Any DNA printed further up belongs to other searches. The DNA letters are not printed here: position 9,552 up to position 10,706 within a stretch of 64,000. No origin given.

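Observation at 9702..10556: TFB-like protein consisting only of the two cyclin folds, downstream of nrdD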

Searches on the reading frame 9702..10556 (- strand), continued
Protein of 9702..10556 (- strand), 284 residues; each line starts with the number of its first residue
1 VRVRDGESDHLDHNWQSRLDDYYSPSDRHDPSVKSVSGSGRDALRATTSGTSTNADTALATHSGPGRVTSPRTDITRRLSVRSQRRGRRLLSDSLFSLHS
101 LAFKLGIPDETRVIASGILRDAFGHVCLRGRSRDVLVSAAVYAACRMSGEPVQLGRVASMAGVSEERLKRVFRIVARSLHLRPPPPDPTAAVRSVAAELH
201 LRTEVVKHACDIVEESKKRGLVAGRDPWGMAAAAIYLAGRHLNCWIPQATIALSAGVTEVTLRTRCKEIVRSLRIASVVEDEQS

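Call 25: find_homologous_proteins(query=A3, max_evalue=1e-10)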
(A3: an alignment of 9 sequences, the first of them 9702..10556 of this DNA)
Query A3 (9 sequences) (284 aa, profile of the alignment): 312 proteins with E <= 1e-10 among 8000 candidates; the best 120 are listed.
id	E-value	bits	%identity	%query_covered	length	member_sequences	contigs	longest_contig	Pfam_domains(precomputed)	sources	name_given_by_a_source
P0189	6.4e-88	312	31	68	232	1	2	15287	PF00382.25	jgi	jgi:transcription initiation factor TFIIB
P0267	1.4e-76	275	39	67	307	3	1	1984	PF00382.25,PF08271.18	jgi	-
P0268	2.1e-76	275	37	66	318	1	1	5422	PF00382.25,PF08271.18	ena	-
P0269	1.0e-75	273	39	66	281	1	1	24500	PF00382.25,PF08271.18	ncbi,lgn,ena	-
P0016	2.3e-75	271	36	72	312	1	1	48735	PF02984.25,PF00382.25,PF13404.13,PF08271.18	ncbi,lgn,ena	-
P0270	2.9e-75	271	37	70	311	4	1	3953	PF00382.25,PF01667.24,PF08271.18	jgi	-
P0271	3.8e-75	271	32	87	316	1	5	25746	PF00382.25,PF08271.18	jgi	-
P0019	4.7e-75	270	36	72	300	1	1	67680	PF02984.25,PF00382.25,PF13404.13,PF08271.18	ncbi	-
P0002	5.9e-75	270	40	66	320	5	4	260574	PF00382.25,PF08271.18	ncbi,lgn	-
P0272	1.1e-74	269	32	87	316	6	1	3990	PF00382.25,PF08271.18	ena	-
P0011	1.4e-74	269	41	66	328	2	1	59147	PF00382.25,PF08271.18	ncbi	-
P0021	1.7e-74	269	38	66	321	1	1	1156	PF00382.25,PF08271.18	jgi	jgi:transcription initiation factor TFIIB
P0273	2.2e-74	268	35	66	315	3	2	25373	PF00382.25,PF08271.18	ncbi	ncbi:MAG: transcription initiation factor IIB [Candidatus Thorarchaeota archaeon]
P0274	3.7e-74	267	35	80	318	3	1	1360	PF00382.25,PF08271.18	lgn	-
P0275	4.0e-74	267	36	66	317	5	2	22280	PF00382.25,PF01857.26,PF08271.18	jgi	jgi:transcription initiation factor TFIIB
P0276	4.0e-74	267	35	80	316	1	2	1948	PF00382.25,PF08271.18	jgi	jgi:transcription initiation factor TFIIB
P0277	4.9e-74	267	35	66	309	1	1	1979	PF00382.25,PF08271.18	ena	-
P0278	6.0e-74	267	35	80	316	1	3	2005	PF00382.25,PF08271.18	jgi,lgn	jgi:transcription initiation factor TFIIB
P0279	1.5e-73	265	36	66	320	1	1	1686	PF00382.25,PF08271.18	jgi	-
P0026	2.5e-73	265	37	66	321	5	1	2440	PF00382.25,PF08271.18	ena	-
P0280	4.3e-73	264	36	66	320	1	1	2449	PF00382.25,PF08271.18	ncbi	ncbi:MAG: transcription initiation factor IIB [Candidatus Thorarchaeota archaeon]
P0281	1.8e-72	262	36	66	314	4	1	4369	PF00382.25,PF08271.18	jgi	-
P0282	2.2e-72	262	36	66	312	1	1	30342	PF00382.25,PF08271.18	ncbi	-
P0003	3.0e-72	261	42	63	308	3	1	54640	PF00382.25,PF08271.18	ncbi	-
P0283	4.2e-72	261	36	66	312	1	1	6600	PF00382.25,PF08271.18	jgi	jgi:transcription initiation factor TFIIB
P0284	4.3e-72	261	36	66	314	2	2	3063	PF00382.25,PF08271.18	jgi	jgi:transcription initiation factor TFIIB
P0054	4.7e-72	261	36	66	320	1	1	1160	PF00382.25,PF08271.18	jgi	jgi:transcription initiation factor TFIIB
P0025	5.2e-72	260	40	60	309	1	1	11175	PF00382.25,PF08271.18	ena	-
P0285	5.3e-72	260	38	66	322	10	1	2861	PF00382.25,PF08271.18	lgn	-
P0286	6.4e-72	260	36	66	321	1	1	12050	PF00382.25,PF08271.18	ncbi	-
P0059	6.9e-72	260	38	66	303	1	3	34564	PF00382.25,PF13404.13,PF08271.18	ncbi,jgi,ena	-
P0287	1.4e-71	259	37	66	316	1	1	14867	PF00382.25,PF08271.18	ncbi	ncbi:MAG: transcription initiation factor IIB [Promethearchaeota archaeon]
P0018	1.6e-71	259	43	60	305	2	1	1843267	PF00382.25,PF08271.18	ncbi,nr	ncbi:transcription initiation factor IIB [Pyrolobus fumarii]|nr:transcription initiation factor IIB 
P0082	2.7e-71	258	34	67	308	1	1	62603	PF02984.25,PF00382.25,PF08271.18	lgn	-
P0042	2.7e-71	258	39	66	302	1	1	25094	PF00382.25,PF13404.13,PF08271.18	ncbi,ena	-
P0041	2.7e-71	258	39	66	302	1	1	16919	PF00382.25,PF13404.13,PF08271.18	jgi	-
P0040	2.7e-71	258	39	66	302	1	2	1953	PF00382.25,PF13404.13,PF08271.18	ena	-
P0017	4.6e-71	257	42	60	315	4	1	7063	PF00382.25,PF08271.18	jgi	-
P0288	5.6e-71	257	36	66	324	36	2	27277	PF00382.25,PF08271.18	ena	-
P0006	5.7e-71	257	42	62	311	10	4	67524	PF00382.25,PF08271.18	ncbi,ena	-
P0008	6.3e-71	257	41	62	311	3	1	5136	PF00382.25,PF08271.18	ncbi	-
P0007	6.3e-71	257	41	62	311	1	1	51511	PF00382.25,PF08271.18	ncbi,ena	-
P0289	6.8e-71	257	36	66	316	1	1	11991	PF00382.25,PF08271.18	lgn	-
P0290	6.9e-71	257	35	66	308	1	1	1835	PF00382.25,PF01857.26,PF08271.18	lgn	-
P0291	7.8e-71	257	35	66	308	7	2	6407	PF00134.29,PF00382.25,PF01857.26,PF08271.18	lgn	-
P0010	9.7e-71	256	43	57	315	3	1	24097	PF00382.25,PF08271.18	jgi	-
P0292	1.2e-70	256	35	69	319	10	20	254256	PF00382.25,PF08271.18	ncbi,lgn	ncbi:MAG: transcription initiation factor IIB [Fervidicoccaceae archaeon]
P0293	1.3e-70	256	34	66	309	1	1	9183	PF00382.25,PF08271.18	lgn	-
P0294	1.4e-70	256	35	66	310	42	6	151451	PF00382.25,PF13404.13,PF08271.18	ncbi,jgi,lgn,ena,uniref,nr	ncbi:MAG: transcription initiation factor IIB [Sulfolobaceae archaeon]|uniref:transcription initiati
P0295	1.5e-70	256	42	57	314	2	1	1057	PF00382.25,PF08271.18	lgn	-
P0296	1.5e-70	256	42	57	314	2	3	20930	PF00382.25,PF08271.18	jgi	jgi:transcription initiation factor TFIIB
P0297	1.6e-70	256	39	66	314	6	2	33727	PF00382.25,PF08271.18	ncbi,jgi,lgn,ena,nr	ncbi:MAG: transcription initiation factor IIB [Candidatus Asgardarchaeum sp.]|nr:transcription initi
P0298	1.6e-70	255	32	65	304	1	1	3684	PF00382.25,PF08271.18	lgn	-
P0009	1.7e-70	255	41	63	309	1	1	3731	PF00382.25,PF08271.18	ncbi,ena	-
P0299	1.8e-70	255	37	66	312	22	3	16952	PF08279.19,PF00382.25,PF13404.13,PF08271.18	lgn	-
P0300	1.8e-70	255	34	66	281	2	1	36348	PF00134.29,PF00382.25,PF08271.18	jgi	jgi:transcription initiation factor TFIIB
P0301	2.1e-70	255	35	73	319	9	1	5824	PF00382.25,PF04545.23,PF11781.14,PF08271.18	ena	-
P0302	2.7e-70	255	40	66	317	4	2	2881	PF00382.25,PF08271.18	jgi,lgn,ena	-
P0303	4.6e-70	254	37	65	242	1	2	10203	PF00382.25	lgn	-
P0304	6.3e-70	254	37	66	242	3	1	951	PF00382.25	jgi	jgi:transcription initiation factor TFIIB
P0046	9.2e-70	253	42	60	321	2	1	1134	PF02984.25,PF00382.25,PF08271.18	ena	-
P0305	9.3e-70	253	38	66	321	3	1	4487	PF00382.25,PF08271.18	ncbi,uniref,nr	ncbi:transcription initiation factor IIB [candidate division MSBL1 archaeon SCGC-AAA259O05]|uniref:T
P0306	9.5e-70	253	42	57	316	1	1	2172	PF00382.25,PF08271.18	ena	-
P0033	1.1e-69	253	35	73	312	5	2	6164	PF00382.25,PF08271.18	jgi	-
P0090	1.1e-69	253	36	66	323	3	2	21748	PF02984.25,PF00382.25,PF08271.18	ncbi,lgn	ncbi:MAG: transcription initiation factor IIB family protein [Candidatus Thorarchaeota archaeon]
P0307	1.1e-69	253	35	69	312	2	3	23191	PF00382.25,PF08271.18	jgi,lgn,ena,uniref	uniref:Transcription initiation factor IIB n=1 Tax=Fervidicoccus fontis TaxID=683846 RepID=A0A7J3ZL4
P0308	1.2e-69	253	41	63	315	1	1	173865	PF00382.25,PF08271.18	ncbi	-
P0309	1.3e-69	253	40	63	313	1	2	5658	PF00382.25,PF08271.18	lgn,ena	-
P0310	1.3e-69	252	37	65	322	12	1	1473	PF00382.25,PF08271.18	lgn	-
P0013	1.4e-69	252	40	62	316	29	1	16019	PF00382.25,PF08271.18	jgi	jgi:transcription initiation factor TFIIB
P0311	1.4e-69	252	34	66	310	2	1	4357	PF00134.29,PF00382.25,PF08271.18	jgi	-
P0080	1.9e-69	252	35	66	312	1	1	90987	PF00382.25,PF04545.23,PF08271.18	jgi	jgi:transcription initiation factor TFIIB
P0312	1.9e-69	252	33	67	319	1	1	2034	PF02984.25,PF00382.25,PF08271.18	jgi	jgi:transcription initiation factor TFIIB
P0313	2.8e-69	251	32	88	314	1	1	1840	PF00382.25,PF08271.18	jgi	jgi:transcription initiation factor TFIIB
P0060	3.8e-69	251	36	65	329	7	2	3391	PF00382.25,PF08271.18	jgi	jgi:transcription initiation factor TFIIB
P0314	4.3e-69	251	35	67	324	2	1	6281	PF13412.13,PF08279.19,PF00382.25,PF13404.13,PF08271.18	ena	-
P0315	4.8e-69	251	43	61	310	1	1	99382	PF02984.25,PF00382.25,PF08271.18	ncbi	-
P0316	6.6e-69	250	43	57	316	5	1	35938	PF02984.25,PF00382.25,PF08271.18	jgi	jgi:transcription initiation factor TFIIB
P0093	7.4e-69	250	36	66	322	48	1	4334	PF00382.25,PF08271.18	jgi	-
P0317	7.8e-69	250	35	66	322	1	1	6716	PF00382.25,PF08271.18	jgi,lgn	jgi:transcription initiation factor TFIIB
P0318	8.2e-69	250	34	67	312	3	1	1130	PF02984.25,PF00382.25,PF08271.18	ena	-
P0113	1.1e-68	249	35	66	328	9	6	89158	PF00382.25,PF08271.18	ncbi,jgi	ncbi:MAG: transcription initiation factor IIB [Candidatus Thorarchaeota archaeon]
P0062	1.3e-68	249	40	60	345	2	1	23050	PF00382.25,PF08271.18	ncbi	-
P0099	1.4e-68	249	36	64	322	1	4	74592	PF00382.25,PF08271.18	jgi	jgi:transcription initiation factor TFIIB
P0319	1.6e-68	249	35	66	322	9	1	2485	PF08279.19,PF00382.25,PF13404.13,PF08271.18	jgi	-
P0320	2.0e-68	249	35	68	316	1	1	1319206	PF00382.25,PF08271.18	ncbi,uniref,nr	ncbi:transcription initiation factor IIB [Fervidicoccus fontis]|uniref:Transcription initiation fact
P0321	2.0e-68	249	37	66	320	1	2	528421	PF00382.25,PF04545.23,PF08271.18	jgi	jgi:transcription initiation factor TFIIB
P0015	2.7e-68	248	42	60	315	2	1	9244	PF00382.25,PF08271.18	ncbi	-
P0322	3.0e-68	248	34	72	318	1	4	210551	PF00382.25,PF08271.18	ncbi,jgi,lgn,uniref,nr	ncbi:transcription initiation factor IIB [Fervidicoccus fontis]|jgi:transcription initiation factor 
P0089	3.2e-68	248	34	66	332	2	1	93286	PF02984.25,PF00382.25,PF08271.18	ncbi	-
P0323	3.3e-68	248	34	77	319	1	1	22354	PF21886.2,PF00382.25,PF08271.18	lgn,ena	-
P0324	3.7e-68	248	33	67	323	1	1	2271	PF00382.25,PF08271.18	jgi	-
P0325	4.2e-68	248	31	82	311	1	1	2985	PF00382.25,PF08271.18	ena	-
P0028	4.6e-68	247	37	68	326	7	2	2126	PF02984.25,PF00382.25,PF08271.18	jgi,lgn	-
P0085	4.7e-68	247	34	68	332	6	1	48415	PF02984.25,PF00382.25,PF08271.18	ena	-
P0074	5.4e-68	247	36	66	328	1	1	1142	PF00382.25,PF08271.18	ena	-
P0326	5.6e-68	247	34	68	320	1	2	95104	PF00382.25,PF08271.18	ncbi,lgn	ncbi:MAG: transcription initiation factor IIB [Thermofilum sp.]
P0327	5.6e-68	247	34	68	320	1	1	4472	PF00382.25,PF08271.18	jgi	-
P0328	6.2e-68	247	36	66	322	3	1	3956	PF00382.25,PF08271.18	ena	-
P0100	6.9e-68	247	34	68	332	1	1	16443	PF02984.25,PF00382.25,PF08271.18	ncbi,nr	ncbi:transcription initiation factor IIB [Candidatus Thorarchaeota archaeon]|nr:MAG: transcription i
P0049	7.1e-68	247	39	62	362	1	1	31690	PF00382.25,PF08271.18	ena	-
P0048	7.1e-68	247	39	62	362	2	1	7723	PF00382.25,PF08271.18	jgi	-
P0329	7.3e-68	247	34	66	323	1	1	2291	PF00382.25,PF13404.13,PF08271.18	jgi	-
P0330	8.5e-68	247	34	63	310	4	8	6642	PF00382.25,PF08271.18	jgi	jgi:transcription initiation factor TFIIB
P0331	8.8e-68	247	35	68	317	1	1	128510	PF21886.2,PF00382.25,PF08271.18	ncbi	-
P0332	1.3e-67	246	34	66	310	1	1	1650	PF00382.25,PF08271.18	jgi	-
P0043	1.7e-67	246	36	71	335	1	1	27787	PF02984.25,PF00382.25,PF04545.23,PF11781.14,PF08271.18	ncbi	-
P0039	1.8e-67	246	37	67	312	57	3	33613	PF00382.25,PF08271.18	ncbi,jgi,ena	-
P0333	1.9e-67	245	35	68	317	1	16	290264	PF21886.2,PF00382.25,PF08271.18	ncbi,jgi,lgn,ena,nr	ncbi:MAG: transcription initiation factor IIB [Thermofilum sp.]|jgi:transcription initiation factor 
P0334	1.9e-67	245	35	76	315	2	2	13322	PF00382.25,PF08271.18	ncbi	ncbi:MAG: transcription initiation factor IIB [Promethearchaeota archaeon]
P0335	2.1e-67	245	31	66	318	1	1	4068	PF00382.25,PF13404.13,PF08271.18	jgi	jgi:transcription initiation factor TFIIB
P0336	2.2e-67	245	32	81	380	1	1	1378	PF00382.25,PF08271.18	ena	-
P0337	2.4e-67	245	36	65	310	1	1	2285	PF13412.13,PF00382.25,PF13404.13,PF08271.18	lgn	-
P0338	4.0e-67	244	32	67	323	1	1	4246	PF00382.25,PF08271.18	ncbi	-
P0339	5.1e-67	244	33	65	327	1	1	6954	PF00382.25,PF13404.13,PF08271.18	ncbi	-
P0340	5.5e-67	244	37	66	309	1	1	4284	PF00134.29,PF00382.25,PF08271.18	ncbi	ncbi:MAG: transcription initiation factor IIB [Candidatus Bathyarchaeota archaeon]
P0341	6.0e-67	244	40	63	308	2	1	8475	PF00382.25,PF08271.18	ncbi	ncbi:MAG: transcription initiation factor IIB [Pyrodictiaceae archaeon]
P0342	6.1e-67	244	36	68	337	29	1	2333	PF13412.13,PF00382.25,PF13404.13,PF08271.18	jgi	jgi:transcription initiation factor TFIIB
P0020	1.2e-66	243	39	62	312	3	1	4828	PF00382.25,PF08271.18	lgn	-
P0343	1.6e-66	242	35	66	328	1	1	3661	PF00382.25,PF08271.18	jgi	jgi:transcription initiation factor TFIIB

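Call 26: list_cluster_members(proteins=[P0127, P0137, P0138, P0122, P0123, P0129, P0128, P0126, window:9702-10556:-])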
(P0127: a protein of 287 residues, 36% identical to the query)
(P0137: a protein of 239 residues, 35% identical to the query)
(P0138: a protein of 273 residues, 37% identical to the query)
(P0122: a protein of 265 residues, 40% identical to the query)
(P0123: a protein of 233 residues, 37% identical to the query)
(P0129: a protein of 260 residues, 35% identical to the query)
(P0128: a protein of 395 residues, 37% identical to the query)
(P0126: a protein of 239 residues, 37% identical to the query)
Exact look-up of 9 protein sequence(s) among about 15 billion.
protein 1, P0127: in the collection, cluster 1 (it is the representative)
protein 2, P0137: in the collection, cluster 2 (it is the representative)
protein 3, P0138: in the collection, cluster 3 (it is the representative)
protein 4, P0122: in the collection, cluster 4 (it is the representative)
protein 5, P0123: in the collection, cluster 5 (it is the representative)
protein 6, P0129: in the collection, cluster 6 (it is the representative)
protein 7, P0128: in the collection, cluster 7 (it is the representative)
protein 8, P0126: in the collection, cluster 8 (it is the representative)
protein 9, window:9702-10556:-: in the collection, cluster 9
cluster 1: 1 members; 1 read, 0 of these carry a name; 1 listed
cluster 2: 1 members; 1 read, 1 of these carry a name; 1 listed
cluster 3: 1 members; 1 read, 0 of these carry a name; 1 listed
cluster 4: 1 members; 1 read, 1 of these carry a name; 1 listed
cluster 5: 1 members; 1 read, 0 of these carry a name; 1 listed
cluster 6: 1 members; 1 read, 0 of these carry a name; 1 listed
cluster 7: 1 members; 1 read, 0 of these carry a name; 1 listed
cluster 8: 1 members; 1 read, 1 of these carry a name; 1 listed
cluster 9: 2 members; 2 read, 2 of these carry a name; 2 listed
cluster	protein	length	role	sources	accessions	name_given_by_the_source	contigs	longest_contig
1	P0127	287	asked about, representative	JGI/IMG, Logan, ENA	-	-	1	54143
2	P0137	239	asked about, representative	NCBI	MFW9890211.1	MAG: hypothetical protein ACFFER_18660 [Candidatus Thorarchaeota archaeon]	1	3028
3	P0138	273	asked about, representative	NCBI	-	-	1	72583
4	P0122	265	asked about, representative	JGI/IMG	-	transcription initiation factor TFIIB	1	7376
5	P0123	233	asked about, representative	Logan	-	-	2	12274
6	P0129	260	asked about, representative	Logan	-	-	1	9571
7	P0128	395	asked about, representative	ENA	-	-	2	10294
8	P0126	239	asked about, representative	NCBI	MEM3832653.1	MAG: hypothetical protein QW128_03515 [Thermoprotei archaeon]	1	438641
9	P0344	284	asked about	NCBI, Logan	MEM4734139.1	MAG: hypothetical protein QXS20_00295 [Candidatus Thorarchaeota archaeon]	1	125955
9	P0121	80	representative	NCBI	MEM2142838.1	MAG: hypothetical protein QXQ81_06245, partial [Candidatus Thorarchaeota archaeon]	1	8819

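Call 27: find_encoding_contigs(protein=P0127, flank=10000, max_places=4)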
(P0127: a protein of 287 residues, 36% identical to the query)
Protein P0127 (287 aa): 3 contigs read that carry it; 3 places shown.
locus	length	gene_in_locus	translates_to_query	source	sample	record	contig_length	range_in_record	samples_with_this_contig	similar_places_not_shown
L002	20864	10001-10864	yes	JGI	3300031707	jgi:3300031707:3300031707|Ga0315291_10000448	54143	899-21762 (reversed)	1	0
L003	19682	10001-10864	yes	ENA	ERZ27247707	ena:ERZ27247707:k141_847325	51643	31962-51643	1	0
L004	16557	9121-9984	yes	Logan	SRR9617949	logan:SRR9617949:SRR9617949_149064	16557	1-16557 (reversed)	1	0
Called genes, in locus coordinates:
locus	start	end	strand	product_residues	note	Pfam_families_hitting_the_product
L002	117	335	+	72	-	-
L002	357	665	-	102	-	PF10967:DUF2769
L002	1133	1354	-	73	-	-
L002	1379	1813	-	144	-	-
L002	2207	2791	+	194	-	-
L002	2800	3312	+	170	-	-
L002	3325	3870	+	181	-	PF00583:Acetyltransf_1 (weak), PF13508:Acetyltransf_7 (weak)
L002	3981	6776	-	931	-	PF04851:ResIII, PF19778:RE_endonuc (weak)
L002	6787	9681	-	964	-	PF01555:N6_N4_Mtase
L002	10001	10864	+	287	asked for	PF00382:TFIIB, PF08279:HTH_11 (faint), PF00382:TFIIB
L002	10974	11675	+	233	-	-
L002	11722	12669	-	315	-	-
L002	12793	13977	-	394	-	PF13401:AAA_22 (faint), PF10923:BrxC_BrxD (weak)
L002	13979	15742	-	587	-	PF18731:HEPN_Swt1 (weak)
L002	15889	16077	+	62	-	-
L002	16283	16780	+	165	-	PF09195:Endonuc-BglII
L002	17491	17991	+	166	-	PF03167:UDG (weak)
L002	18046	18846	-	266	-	PF00561:Abhydrolase_1, PF12146:Hydrolase_4, PF12697:Abhydrolase_6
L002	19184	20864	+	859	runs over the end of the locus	?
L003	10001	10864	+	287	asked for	PF00382:TFIIB, PF08279:HTH_11 (faint), PF00382:TFIIB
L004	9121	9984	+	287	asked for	PF00382:TFIIB, PF08279:HTH_11 (faint), PF00382:TFIIB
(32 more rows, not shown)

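Call 35: find_encoding_contigs(protein=P0138, flank=10000, max_places=2)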
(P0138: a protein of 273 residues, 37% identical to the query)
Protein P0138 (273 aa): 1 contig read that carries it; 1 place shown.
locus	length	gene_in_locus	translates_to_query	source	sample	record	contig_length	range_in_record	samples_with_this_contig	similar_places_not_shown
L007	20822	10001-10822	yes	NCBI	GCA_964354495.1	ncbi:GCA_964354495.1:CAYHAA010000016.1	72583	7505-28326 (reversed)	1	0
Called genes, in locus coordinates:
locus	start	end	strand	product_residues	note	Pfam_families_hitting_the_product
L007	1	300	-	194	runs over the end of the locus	PF01928:CYTH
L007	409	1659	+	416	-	PF00291:PALP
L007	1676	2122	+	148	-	PF00383:dCMP_cyt_deam_1, PF14437:MafB19-deam, PF14439:Bd3614-deam (faint)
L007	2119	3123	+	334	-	PF17125:Methyltr_RsmF_N, PF22458:RsmF-B_ferredox, PF01189:Methyltr_RsmB-F, PF02475:TRM5-TYW2_MTfase (weak), PF13847:Methyltransf_31 (weak)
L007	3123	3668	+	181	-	PF01472:PUA (weak), PF03657:UPF0113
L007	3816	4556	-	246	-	PF09754:PAC2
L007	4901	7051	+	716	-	-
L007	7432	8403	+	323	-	PF08442:ATP-grasp_2, PF24948:Citrate_synth_N (weak), PF00549:Ligase_CoA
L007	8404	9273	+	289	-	PF02629:CoA_binding, PF00549:Ligase_CoA, PF13607:Succ_CoA_lig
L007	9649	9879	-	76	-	-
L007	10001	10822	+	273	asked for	PF00382:TFIIB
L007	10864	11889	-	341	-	-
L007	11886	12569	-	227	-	PF17762:HTH_ParB (weak)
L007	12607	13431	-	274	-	PF02195:ParB_N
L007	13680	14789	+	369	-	PF14072:DndB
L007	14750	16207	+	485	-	PF01507:PAPS_reduct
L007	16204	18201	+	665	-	PF13175:AAA_15, PF13476:AAA_23, PF02463:SMC_N (weak)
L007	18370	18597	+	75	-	PF08870:DndE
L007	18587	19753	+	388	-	PF00266:Aminotran_5, PF01053:Cys_Met_Meta_PP (faint), PF01212:Beta_elim_lyase, PF01041:DegT_DnrJ_EryC1 (weak)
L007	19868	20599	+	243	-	-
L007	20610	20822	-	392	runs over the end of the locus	PF04556:DpnII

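Call 36: find_encoding_contigs(protein=P0122, flank=10000, max_places=2)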
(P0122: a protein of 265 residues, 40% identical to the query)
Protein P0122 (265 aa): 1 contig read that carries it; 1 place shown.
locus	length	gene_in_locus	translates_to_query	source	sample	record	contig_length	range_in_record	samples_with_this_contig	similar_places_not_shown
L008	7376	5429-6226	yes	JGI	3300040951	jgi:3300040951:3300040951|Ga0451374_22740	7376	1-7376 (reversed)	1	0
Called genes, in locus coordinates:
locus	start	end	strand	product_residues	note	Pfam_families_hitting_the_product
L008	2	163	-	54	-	?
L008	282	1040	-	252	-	-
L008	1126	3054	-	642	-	-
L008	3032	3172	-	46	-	-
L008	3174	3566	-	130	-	-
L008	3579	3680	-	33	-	-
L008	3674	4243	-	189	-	PF00004:AAA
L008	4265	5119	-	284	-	-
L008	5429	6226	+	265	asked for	PF00382:TFIIB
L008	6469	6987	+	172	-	PF00730:HhH-GPD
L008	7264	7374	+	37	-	?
